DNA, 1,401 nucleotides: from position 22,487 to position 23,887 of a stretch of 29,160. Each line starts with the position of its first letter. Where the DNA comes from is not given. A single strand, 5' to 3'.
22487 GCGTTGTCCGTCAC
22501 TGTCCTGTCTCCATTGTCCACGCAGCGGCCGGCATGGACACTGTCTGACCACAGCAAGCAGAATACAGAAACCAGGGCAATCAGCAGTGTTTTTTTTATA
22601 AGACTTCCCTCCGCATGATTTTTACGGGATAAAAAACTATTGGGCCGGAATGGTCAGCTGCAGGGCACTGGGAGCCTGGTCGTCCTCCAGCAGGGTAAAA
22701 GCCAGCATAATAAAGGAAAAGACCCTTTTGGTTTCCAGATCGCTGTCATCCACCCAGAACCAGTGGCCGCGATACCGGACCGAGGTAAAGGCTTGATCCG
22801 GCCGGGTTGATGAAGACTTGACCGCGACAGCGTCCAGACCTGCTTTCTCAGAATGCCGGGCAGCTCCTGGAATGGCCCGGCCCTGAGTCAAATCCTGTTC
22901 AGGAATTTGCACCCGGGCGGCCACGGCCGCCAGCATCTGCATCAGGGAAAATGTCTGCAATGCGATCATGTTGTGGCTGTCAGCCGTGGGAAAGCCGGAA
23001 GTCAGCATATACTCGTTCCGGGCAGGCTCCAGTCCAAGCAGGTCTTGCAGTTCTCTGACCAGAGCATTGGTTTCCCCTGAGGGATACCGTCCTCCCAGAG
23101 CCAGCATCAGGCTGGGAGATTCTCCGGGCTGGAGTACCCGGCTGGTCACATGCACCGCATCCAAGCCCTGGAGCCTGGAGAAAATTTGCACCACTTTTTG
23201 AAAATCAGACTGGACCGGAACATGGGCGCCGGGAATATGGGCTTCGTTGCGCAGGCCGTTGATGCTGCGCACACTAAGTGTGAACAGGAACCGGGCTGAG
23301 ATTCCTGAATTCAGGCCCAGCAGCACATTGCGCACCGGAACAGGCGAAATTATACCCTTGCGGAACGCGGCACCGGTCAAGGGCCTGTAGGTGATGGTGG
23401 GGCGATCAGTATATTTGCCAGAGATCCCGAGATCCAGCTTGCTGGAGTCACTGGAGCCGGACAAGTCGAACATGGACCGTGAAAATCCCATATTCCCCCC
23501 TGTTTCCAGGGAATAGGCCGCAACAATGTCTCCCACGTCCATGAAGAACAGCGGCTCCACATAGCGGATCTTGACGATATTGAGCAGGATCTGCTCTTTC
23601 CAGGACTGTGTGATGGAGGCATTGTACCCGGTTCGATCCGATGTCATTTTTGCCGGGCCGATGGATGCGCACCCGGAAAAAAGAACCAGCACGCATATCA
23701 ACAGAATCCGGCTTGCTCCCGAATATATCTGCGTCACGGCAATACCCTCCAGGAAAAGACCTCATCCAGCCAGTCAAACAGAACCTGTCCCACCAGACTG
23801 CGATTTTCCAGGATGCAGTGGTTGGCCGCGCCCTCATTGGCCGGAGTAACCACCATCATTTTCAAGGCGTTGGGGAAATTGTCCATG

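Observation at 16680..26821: Six-gene co-oriented cluster: candidate undescribed periplasmic hydrolysis plus one-component sensing system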

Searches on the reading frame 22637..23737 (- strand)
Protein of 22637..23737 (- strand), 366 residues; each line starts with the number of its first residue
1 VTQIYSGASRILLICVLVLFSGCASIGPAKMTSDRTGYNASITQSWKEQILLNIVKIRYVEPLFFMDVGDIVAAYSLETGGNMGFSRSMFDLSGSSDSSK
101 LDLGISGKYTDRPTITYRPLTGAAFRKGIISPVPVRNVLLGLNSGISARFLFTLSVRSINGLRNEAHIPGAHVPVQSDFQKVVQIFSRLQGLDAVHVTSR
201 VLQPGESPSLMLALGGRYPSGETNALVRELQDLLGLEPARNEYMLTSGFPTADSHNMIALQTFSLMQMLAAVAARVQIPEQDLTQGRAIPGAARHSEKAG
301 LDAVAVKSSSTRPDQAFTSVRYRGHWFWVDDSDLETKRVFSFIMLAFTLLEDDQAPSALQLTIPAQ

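Call 4: search_protein_families(library=pfam, proteins=[window:22637-23737:-], max_evalue=0.01)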
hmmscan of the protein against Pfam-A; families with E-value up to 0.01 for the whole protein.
window:22637-23737:- (366 aa): 0 families

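Call 5: search_protein_families(library=ncbifam, proteins=[window:22637-23737:-], max_evalue=0.01)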
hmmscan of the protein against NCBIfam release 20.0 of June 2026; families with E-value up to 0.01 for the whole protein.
window:22637-23737:- (366 aa): 0 families

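Call 7: search_protein_families(library=pfam, proteins=[window:22637-23737:-], max_evalue=10)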
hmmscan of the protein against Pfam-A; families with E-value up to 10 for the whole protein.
window:22637-23737:- (366 aa): 0 families

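Call 9: find_related_loci(query=window:22637-23737:-, collection=genome_contigs, flank=10000)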
Query window:22637-23737:- (366 aa) in genome_contigs; peptide patterns used: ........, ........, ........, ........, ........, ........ (x = any residue, [..] = any of these).
87 stretches matched a pattern; 27 encode a relative of the query (tblastn E <= 1e-3); 27 distinct loci.
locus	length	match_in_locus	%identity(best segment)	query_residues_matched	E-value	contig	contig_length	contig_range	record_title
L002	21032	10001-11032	80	22-366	0e+0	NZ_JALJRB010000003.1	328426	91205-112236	Desulfatitalea alkaliphila strain M08but 3, whole genome shotgun sequence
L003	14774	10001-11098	75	1-366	0e+0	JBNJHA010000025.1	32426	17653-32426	MAG: Thermodesulfobacteriota bacterium isolate Y22_30dBSd2.bin.36 NODE_548_length_32426_cov_20.001732, whole genome shot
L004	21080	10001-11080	54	12-366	2e-126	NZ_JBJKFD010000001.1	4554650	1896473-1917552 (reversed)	Desulfovibrio sp. 7SRBS1 contig_0001, whole genome shotgun sequence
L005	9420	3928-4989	53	21-366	1e-121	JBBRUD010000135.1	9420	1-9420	MAG: Desulfovibrionales bacterium isolate La3_concoct.111 La3_concoct.111_K_719660_L_9420_cov_12.0204, whole genome shot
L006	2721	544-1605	54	21-366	8e-126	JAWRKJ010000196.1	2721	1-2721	MAG: Desulfovibrionaceae bacterium isolate ADS11 c_000000138713, whole genome shotgun sequence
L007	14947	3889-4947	54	22-366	8e-120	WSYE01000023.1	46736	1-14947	MAG: Desulfovibrionaceae bacterium isolate X3_MetaBAT.36 scaffold_988, whole genome shotgun sequence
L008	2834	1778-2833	54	13-359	1e-121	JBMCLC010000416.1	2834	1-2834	MAG: Oceanidesulfovibrio sp. isolate D1M03_22 NODE_19761_length_2834_cov_2.776538, whole genome shotgun sequence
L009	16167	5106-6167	52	21-366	1e-115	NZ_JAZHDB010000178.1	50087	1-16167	MAG: Desulfolutivibrio sp. isolate Bin1Zod NODE_51_length_50087_cov_47.375939, whole genome shotgun sequence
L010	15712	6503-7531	48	23-366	2e-101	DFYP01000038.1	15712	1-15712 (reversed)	MAG TPA_asm: Desulfovibrio sp. UBA4079 UBA4079_contig_34858, whole genome shotgun sequence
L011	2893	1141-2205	37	7-366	4e-69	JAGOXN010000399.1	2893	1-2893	MAG: Steroidobacteraceae bacterium isolate Gw_Inlet_bin_276 Gw_Inlet_113802_length_2893_cov_6.834779, whole genome shotg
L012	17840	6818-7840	36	23-366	3e-65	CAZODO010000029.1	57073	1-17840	MAG TPA_asm: uncultured Verrucomicrobiota bacterium isolate binchicken_co66_256 genome assembly, contig: NODE_1010_lengt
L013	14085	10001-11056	33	11-364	2e-59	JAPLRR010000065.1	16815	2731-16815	MAG: Methylococcales bacterium isolate LacPavin_0920_WC57_MAG_48_27 LacPavin_0920_WC57_scaffold_464880, whole genome sho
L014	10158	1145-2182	34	15-366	1e-59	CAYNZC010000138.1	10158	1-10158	MAG TPA_asm: uncultured Verrucomicrobiota bacterium isolate SRP192927_co7_467 genome assembly, contig: NODE_13702_length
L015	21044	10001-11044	35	10-363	2e-59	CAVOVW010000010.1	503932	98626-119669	MAG: Terriglobia bacterium isolate MFD00031.bin.2.107 genome assembly, contig: contig_62074, whole genome shotgun sequen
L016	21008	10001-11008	36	21-363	3e-59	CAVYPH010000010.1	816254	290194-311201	MAG: Bryobacteraceae bacterium isolate MFD05513.bin.2.143 genome assembly, contig: contig_3957, whole genome shotgun seq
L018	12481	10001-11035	35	17-366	6e-57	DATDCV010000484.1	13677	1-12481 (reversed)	MAG TPA_asm: Verrucomicrobiia bacterium isolate SMAG_U157 k141_676583, whole genome shotgun sequence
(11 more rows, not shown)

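Call 19: find_encoding_contigs(protein=window:22637-23737:-, flank=10000, max_places=6)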
Protein window:22637-23737:- (366 aa): 3 contigs read that carry it; 3 places shown.
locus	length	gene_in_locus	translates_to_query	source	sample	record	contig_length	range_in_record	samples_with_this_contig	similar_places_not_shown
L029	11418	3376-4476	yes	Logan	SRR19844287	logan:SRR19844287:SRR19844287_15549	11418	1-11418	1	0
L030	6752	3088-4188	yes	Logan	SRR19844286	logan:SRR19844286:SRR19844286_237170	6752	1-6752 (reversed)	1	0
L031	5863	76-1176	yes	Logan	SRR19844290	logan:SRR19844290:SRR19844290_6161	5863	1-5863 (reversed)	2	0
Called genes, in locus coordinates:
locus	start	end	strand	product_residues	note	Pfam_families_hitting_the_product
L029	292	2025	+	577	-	PF06500:FrsA-like (weak), PF00326:Peptidase_S9 (faint), PF12697:Abhydrolase_6 (weak)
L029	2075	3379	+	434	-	PF06500:FrsA-like, PF02129:Peptidase_S15 (faint)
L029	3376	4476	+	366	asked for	-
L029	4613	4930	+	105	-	PF07603:Lcl_C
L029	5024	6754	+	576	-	PF00860:Xan_ur_permease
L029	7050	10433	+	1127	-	PF07695:7TMR-DISM_7TM, PF00512:HisKA, PF02518:HATPase_c, PF00072:Response_reg, PF00989:PAS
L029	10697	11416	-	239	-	?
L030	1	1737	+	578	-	?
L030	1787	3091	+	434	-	PF06500:FrsA-like, PF02129:Peptidase_S15 (faint)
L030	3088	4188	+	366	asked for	-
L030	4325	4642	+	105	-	PF07603:Lcl_C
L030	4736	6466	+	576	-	PF00860:Xan_ur_permease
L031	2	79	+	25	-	?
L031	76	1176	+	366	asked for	-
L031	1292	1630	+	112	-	PF07603:Lcl_C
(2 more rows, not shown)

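Call 24: search_protein_families(library=pfam, proteins=[L003:11523-12587:+, L005:5063-6640:+, L012:7890-9140:+, L012:4626-6644:+, L012:163-1659:+, L018:5504-7897:+, L007:10803-14120:+, L007:7672-10719:+, L002:4925-6583:+, L012:2536-3453:+], max_evalue=0.001)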
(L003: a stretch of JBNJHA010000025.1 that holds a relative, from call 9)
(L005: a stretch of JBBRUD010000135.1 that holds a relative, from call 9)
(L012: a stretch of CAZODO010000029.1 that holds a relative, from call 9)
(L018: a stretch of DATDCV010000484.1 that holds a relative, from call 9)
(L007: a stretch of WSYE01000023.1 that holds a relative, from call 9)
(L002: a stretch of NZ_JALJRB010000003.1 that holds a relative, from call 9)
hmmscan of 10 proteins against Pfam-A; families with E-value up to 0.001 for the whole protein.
L003:11523-12587:+ (354 aa): 4 families
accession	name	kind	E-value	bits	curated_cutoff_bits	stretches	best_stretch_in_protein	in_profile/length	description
PF07859.19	Abhydrolase_3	-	7.6e-51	173.3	25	1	130-328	2-208/210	alpha/beta hydrolase fold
PF10340.15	Say1_Mug180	-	4.2e-11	42.8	21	1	124-234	120-238/374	Steryl acetyl hydrolase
PF20434.5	BD-FAE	-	3.1e-08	33.8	26.8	1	124-214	11-111/215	BD-FAE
PF12697.13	Abhydrolase_6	-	3.9e-06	28.1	26.3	1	130-314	2-195/217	Alpha/beta hydrolase family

L005:5063-6640:+ (525 aa): 3 families
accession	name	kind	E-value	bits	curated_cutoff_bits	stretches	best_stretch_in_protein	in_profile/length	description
PF00135.34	COesterase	-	1.7e-126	423.6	27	1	29-515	3-514/515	Carboxylesterase family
PF20434.5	BD-FAE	-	1.2e-10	41.8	26.8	1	104-222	2-108/215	BD-FAE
PF07859.19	Abhydrolase_3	-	5.1e-09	36.6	25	0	119-158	1-41/210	alpha/beta hydrolase fold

L012:7890-9140:+ (416 aa): 1 family
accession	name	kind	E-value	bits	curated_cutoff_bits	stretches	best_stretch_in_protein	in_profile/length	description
PF04338.18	DUF481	-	4.7e-34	118.7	21.1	1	198-415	2-209/210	Protein of unknown function, DUF481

L012:4626-6644:+ (672 aa): 3 families
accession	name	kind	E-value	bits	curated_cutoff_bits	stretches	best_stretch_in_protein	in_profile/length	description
PF12697.13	Abhydrolase_6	-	1.9e-07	32.4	26.3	1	368-505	1-93/217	Alpha/beta hydrolase family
PF07819.20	PGAP1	-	6.5e-07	29.8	24.3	1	365-460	4-112/233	PGAP1-like alpha/beta domain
PF00561.26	Abhydrolase_1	-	0.00088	19.4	25.8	0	367-460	2-90/245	alpha/beta hydrolase fold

L012:163-1659:+ (498 aa): 2 families
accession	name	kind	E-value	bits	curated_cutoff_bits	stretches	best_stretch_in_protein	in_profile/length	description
PF06863.17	DUF1254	-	3.5e-45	153.9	22.2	1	83-213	2-132/133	Protein of unknown function (DUF1254)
PF06742.16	DUF1214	-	9.5e-36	123.2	25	1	352-462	1-111/112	Protein of unknown function (DUF1214)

L018:5504-7897:+ (797 aa): 2 families
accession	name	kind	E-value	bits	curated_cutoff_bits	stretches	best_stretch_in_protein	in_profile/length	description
PF00884.28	Sulfatase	-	3.2e-54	184.7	25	1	64-484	1-301/301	Sulfatase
PF16347.10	SGSH_C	-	1.8e-07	31.9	29.3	1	446-522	16-83/154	N-sulphoglucosamine sulphohydrolase, C-terminal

L007:10803-14120:+ (1105 aa): 5 families
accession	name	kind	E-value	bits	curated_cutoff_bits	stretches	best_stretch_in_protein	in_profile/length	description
PF17874.7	TPR_MalT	-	2.2e-09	37.5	45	1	538-698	11-169/336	MalT-like TPR region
PF03704.23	BTAD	-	5.8e-07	30.4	22.1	1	957-1058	1-102/146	Bacterial transcriptional activator domain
PF13191.12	AAA_16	-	1.5e-05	26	32.6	1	36-172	7-159/167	AAA ATPase domain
PF25199.1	nSTAND_NTPase5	-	0.00021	21.6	34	1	34-79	21-71/145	Novel STAND NTPase 5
PF07719.23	TPR_2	-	0.00026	21.3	27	0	660-682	10-32/34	Tetratricopeptide repeat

L007:7672-10719:+ (1015 aa): 2 families
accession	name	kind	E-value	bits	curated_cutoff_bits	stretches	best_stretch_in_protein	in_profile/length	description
PF22422.2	MGH1-like_GH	-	1.2e-21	78.1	27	2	540-644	1-111/356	Mannosylglycerate hydrolase MGH1-like glycoside hydrolase domain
PF03200.22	Glyco_hydro_63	-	8.3e-05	22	22.4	1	811-904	356-432/492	Glycosyl hydrolase family 63 C-terminal domain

L002:4925-6583:+ (552 aa): 1 family
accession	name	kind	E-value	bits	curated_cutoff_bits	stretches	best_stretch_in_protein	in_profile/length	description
PF07695.17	7TMR-DISM_7TM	-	1.6e-13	51.5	29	1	209-407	4-204/205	7TM diverse intracellular signalling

L012:2536-3453:+ (305 aa): 0 families

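Call 28: find_homologous_proteins(query=window:22637-23737:-, max_evalue=0.00001)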
Query window:22637-23737:- (366 aa): 1024 proteins with E <= 0.00001 among 8000 candidates; the best 120 are listed.
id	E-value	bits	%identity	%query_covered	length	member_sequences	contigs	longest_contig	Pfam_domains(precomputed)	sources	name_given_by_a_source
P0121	1.5e-215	733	89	100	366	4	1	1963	-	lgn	-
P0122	3.2e-182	623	80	94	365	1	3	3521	-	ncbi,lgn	-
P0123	1.3e-179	615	77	98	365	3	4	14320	-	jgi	jgi:hypothetical protein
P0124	2.4e-178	610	77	100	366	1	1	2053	-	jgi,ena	-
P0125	4.6e-176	603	75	100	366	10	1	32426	-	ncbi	ncbi:MAG: hypothetical protein ACQES5_06560 [Thermodesulfobacteriota bacterium]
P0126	2.9e-174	597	77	94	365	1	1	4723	-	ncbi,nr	ncbi:MAG: hypothetical protein EOM25_12320 [Deltaproteobacteria bacterium]|nr:hypothetical protein [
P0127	1.1e-170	585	80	92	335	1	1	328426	-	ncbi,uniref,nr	ncbi:hypothetical protein [Desulfatitalea alkaliphila]|uniref:Uncharacterized protein n=1 Tax=Desulf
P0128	1.9e-170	584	72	100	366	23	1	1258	-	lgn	-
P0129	1.2e-166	572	74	97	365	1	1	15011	-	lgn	-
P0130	1.2e-158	546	67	100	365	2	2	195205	-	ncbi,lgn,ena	-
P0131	1.4e-157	542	69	97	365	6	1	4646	-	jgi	jgi:hypothetical protein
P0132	3.1e-156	538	68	100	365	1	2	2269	-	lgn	-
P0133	1.5e-154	532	100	67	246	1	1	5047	-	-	-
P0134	7.0e-137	474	61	98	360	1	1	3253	-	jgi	jgi:hypothetical protein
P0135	1.8e-128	446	59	96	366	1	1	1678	-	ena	-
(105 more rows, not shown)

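Call 30: find_related_loci(query=A2, collection=genome_contigs, flank=10000)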
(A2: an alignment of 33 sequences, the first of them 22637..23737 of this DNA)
Query A2 (366 aa) in genome_contigs; peptide patterns used: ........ (x = any residue, [..] = any of these).
173 stretches matched a pattern; 127 encode a relative of the query (tblastn E <= 1e-3); the best 80 are kept; 80 distinct loci.
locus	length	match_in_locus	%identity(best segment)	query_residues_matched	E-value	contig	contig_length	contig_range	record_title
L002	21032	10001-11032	80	22-366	0e+0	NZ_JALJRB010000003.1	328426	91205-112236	Desulfatitalea alkaliphila strain M08but 3, whole genome shotgun sequence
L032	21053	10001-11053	57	14-366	2e-130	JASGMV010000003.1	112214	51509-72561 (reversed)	MAG: Desulfovibrionales bacterium isolate DJKA126_ANT-KO_bin.42 scaffold_29, whole genome shotgun sequence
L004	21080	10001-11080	54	12-366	5e-126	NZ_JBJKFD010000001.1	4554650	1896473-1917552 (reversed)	Desulfovibrio sp. 7SRBS1 contig_0001, whole genome shotgun sequence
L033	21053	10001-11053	56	14-366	9e-128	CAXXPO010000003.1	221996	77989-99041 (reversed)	MAG: Desulfovibrionaceae bacterium isolate 0f95970e-ae80-4c12-b720-55e6c3ff73ee genome assembly, contig: contig_3, whole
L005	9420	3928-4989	53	21-366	4e-121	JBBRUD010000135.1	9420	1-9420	MAG: Desulfovibrionales bacterium isolate La3_concoct.111 La3_concoct.111_K_719660_L_9420_cov_12.0204, whole genome shot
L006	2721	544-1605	54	21-366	2e-125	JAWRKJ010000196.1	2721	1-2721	MAG: Desulfovibrionaceae bacterium isolate ADS11 c_000000138713, whole genome shotgun sequence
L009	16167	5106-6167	52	21-366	4e-115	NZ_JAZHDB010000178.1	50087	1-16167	MAG: Desulfolutivibrio sp. isolate Bin1Zod NODE_51_length_50087_cov_47.375939, whole genome shotgun sequence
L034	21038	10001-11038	52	20-366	5e-111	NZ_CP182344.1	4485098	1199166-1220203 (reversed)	MAG: Maridesulfovibrio sp. isolate LRMN2-isolate chromosome, complete genome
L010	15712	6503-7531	48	23-366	5e-101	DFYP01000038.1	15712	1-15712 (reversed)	MAG TPA_asm: Desulfovibrio sp. UBA4079 UBA4079_contig_34858, whole genome shotgun sequence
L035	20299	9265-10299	45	16-366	8e-96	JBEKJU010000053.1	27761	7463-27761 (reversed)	MAG: Syntrophorhabdales bacterium isolate SPRUCE 330 SPRUCE_330_53, whole genome shotgun sequence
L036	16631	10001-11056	45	11-366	3e-95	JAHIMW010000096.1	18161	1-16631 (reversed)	MAG: Proteobacteria bacterium isolate KR13_N2.mb.84 KR13_N2.mb.84_k141_181237, whole genome shotgun sequence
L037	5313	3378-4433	45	11-366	3e-95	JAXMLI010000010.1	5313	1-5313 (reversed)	MAG: Smithellaceae bacterium isolate L4_metabat.bin.25 k141_49414, whole genome shotgun sequence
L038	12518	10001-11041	46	16-366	1e-94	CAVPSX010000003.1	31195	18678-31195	MAG: uncultured delta proteobacterium isolate MFD00032.bin.1.77 genome assembly, contig: contig_116948, whole genome sho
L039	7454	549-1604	45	11-366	3e-94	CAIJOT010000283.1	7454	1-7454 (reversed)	MAG: uncultured delta proteobacterium isolate AlinenSediments_bin-2384 genome assembly, contig: bin-2384:283/342, whole 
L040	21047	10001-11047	47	11-366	3e-93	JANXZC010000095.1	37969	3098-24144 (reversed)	MAG: Syntrophus sp. (in: bacteria) isolate GL140_4_metabat_222 GL140_4_k141_281373, whole genome shotgun sequence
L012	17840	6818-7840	36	23-366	9e-65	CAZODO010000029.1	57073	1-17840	MAG TPA_asm: uncultured Verrucomicrobiota bacterium isolate binchicken_co66_256 genome assembly, contig: NODE_1010_lengt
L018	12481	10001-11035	35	17-366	2e-56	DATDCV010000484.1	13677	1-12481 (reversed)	MAG TPA_asm: Verrucomicrobiia bacterium isolate SMAG_U157 k141_676583, whole genome shotgun sequence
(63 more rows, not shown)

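Call 56: search_solved_structures(query=A2, max_evalue=10, show_alignments=1)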
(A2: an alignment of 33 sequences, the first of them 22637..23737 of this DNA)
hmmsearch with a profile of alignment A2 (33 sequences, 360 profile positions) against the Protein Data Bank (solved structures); distinct sequences matched with E-value up to 10: 5.
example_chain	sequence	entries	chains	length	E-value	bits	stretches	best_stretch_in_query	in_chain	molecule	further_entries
8yo8_A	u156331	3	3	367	0.5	12.5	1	85-180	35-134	Ferroptosis suppressor protein 1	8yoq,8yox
8jsc_C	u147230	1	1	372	0.52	12.5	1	85-180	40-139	Ferroptosis suppressor protein 1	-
8wik_A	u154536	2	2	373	0.52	12.4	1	85-180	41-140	Ferroptosis suppressor protein 1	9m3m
8a60_B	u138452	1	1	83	1.9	10.6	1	7-30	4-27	Lytic conversion lipoprotein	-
8at2_C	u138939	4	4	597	8.3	8.5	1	180-241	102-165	HAUS augmin-like complex subunit 3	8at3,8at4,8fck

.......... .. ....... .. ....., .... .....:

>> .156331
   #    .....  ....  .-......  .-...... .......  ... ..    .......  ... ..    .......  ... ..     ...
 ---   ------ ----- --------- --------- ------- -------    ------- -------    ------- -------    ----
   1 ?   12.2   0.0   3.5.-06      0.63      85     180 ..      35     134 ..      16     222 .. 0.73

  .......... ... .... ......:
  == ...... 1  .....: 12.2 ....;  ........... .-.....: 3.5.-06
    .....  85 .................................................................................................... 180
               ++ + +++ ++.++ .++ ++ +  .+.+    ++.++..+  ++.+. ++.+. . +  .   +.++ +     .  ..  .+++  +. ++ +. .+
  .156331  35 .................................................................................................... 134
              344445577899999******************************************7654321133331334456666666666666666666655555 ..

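Call 57: search_protein_families(library=pfam, alignment_id=A2, max_evalue=1)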
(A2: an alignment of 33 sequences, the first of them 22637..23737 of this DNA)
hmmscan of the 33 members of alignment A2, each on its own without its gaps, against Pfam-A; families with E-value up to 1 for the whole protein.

A. member 1, window:22637-23737:- (366 aa): 0 families

B. families by the number of members that match (of 33 scanned): 5 families
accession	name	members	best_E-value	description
PF04255.20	DUF433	1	0.11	Protein of unknown function (DUF433)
PF06721.16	DUF1204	1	0.14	Protein of unknown function (DUF1204)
PF07261.16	DnaB_2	1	0.18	Replication initiation and membrane attachment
PF17461.7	DUF5423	1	0.22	Family of unknown function (DUF5423)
PF08805.16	PilS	1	0.22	PilS N terminal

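Call 105: predict_structure(alignment_id=A2)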
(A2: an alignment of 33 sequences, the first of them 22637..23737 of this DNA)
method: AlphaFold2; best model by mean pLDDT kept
length: 366 residues; sequences in the alignment: 33
mean_pLDDT: 79.0   pTM: 0.72
mean pLDDT of the five models: 79.0, 76.8, 76.3, 75.1, 74.8
residues with pLDDT >= 90: 166; 70-90: 98; 50-70: 45; < 50: 57
segments of 3 or more residues with pLDDT < 50: 24-33, 77-109, 355-364
pLDDT, mean of each block of 10 residues (from residue 1): 67 79 46 58 86 94 77 50 44 44 45 67 83 90 90 93 83 89 96 93 87 91 96 94 88 83 92 92 92 65 87 95 96 93 85 52 48
secondary structure, 60 per line:
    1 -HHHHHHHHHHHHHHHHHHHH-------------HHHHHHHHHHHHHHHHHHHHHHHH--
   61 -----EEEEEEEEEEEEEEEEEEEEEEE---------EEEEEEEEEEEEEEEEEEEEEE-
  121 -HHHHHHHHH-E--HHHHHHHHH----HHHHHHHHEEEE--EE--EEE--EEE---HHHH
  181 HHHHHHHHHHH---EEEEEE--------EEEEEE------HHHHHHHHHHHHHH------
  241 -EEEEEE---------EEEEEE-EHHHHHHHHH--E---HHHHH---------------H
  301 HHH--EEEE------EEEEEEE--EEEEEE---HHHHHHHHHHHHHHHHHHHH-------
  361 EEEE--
elements in order: H2-21 H35-58 E66-88 E98-119 H122-130 H135-143 H148-155 E156-159 E166-168 E171-173 H177-191 E195-200 E209-214 H221-234 E242-247 E257-262 H265-273 H280-284 H300-303 E306-309 E316-322 E325-330 H334-353 E361-364

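Call 108: fold_search(model_id=the predicted structure, library=pdb)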
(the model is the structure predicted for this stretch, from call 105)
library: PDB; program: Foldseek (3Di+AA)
matches with E <= 10: 186; with E <= 0.001: 0
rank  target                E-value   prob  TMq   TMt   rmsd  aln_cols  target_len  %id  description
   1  9obo_A                3.1e-01  0.06  0.10  0.06  25.2       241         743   12  Crystal structure of Mycobacterium tuberculosis isocitrate lyase 2 fixed in the apo form with disulfide bonds (released 2026-03-18)
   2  9rs9_A                4.1e-01  0.02  0.08  0.08  19.1       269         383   13  Rab23 in complex with Fuzzy-Inturned (released 2025-07-30)
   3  7q3d_C                6.0e-01  0.02  0.08  0.08  19.3       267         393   14  Structure of the human CPLANE complex (released 2022-04-06)
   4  7uy5_I                6.7e-01  0.02  0.12  0.09  22.3       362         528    9  Tetrahymena telomerase with CST (released 2022-07-13)
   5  9czq_E                7.5e-01  0.02  0.07  0.10  35.2       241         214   10  Ca2+ bound open-inactivated hSlo1 + beta2N-beta4 channel in detergent. (released 2025-03-05)
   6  1in0_A                7.9e-01  0.08  0.10  0.18  15.4       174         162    7  YAJQ PROTEIN (HI1034) (released 2003-06-10)
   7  8t8p_A                8.4e-01  0.04  0.10  0.12  20.2       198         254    8  33-mer FliF MS-ring from Salmonella (released 2024-02-28)
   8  5u07_D                9.9e-01  0.03  0.10  0.13  22.8       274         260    8  CRISPR RNA-guided surveillance complex (released 2017-08-09)
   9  8t8p_AA               1.1e+00  0.05  0.10  0.11  19.5       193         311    9  33-mer FliF MS-ring from Salmonella (released 2024-02-28)
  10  8z4g_1                1.2e+00  0.08  0.13  0.24  12.3       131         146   17  Structure of the S-ring region of the Vibrio flagellar MS-ring protein FliF with 35-fold symmetry applied (released 2024-09-04)
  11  8z5v_A                1.2e+00  0.08  0.09  0.19  16.5        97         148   14  Cryo-EM structure of the MS ring (C34) within the polar flagellar motor (released 2025-10-22)
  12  8zds_A                1.2e+00  0.03  0.08  0.10  19.0       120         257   12  Structure of the Salmonella flagellar MS-ring with C11 symmetry applied (released 2025-01-01)
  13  8z4d_1                1.3e+00  0.08  0.13  0.25  12.1       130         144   17  Structure of the S-ring region of the Vibrio flagellar MS-ring protein FliF with 34-fold symmetry applied (released 2024-09-04)
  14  9a67_A                1.4e+00  0.10  0.11  0.09  13.5       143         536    9  Integrative model of FLIF-YLXF by crosslinking MS and deep learning (released 2024-09-18)
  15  5tod_D                1.4e+00  0.04  0.08  0.16  30.8       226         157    9  Transmembrane protein 24 SMP domain (released 2017-03-01)
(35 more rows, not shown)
